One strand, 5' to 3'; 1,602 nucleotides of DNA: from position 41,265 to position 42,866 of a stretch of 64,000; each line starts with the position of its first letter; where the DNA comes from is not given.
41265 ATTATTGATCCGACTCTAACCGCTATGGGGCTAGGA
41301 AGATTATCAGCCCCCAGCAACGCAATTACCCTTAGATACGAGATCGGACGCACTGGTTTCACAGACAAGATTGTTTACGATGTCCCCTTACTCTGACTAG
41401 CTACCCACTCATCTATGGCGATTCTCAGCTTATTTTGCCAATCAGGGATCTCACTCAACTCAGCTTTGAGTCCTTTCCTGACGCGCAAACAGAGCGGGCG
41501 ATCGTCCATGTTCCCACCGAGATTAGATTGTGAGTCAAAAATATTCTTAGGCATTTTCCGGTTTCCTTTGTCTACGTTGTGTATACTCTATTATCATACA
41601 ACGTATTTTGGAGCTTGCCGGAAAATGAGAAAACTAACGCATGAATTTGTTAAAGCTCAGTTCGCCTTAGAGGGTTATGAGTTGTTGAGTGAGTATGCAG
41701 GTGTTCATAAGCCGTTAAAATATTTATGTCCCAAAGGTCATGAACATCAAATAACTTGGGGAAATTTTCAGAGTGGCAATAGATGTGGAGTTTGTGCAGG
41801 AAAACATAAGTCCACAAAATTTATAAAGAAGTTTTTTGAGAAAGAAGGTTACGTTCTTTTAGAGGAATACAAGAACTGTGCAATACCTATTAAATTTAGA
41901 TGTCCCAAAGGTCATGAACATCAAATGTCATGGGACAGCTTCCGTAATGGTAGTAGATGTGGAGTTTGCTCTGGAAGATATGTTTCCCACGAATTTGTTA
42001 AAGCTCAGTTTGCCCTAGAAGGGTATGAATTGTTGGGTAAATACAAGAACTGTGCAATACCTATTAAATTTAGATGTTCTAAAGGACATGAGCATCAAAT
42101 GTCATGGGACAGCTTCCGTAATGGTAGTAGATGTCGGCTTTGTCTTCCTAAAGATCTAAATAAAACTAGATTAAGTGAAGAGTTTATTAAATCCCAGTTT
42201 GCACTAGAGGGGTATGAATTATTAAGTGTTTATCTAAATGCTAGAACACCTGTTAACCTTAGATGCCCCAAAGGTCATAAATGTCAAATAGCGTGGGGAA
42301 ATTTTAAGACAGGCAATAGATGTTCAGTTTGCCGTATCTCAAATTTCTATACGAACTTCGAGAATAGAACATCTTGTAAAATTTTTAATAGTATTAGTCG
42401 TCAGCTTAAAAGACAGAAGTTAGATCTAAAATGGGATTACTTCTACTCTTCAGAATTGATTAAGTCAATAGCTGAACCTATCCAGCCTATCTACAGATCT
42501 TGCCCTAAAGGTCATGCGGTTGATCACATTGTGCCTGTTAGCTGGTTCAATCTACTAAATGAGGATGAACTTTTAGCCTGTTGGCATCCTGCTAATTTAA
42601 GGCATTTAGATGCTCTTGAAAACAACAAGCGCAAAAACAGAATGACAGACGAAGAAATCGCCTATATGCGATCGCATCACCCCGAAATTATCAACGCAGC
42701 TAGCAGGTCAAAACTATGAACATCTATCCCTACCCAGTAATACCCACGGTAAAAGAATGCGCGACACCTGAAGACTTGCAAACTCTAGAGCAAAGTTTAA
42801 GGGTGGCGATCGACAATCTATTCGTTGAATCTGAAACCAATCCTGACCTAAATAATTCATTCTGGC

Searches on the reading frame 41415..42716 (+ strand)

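Call 16: search_protein_families(library=phrogs, proteins=[window:41415-42716:+], max_evalue=0.00001)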
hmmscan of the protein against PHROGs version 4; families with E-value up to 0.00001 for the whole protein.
window:41415-42716:+ (434 aa): 2 families
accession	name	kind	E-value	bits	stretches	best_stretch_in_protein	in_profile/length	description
phrog_559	-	DNA, RNA and nucleotide metabolism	2.6e-42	146.4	1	64-328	49-326/607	HNH endonuclease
phrog_681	-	DNA, RNA and nucleotide metabolism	1.9e-37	130.1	2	68-188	296-431/576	endonuclease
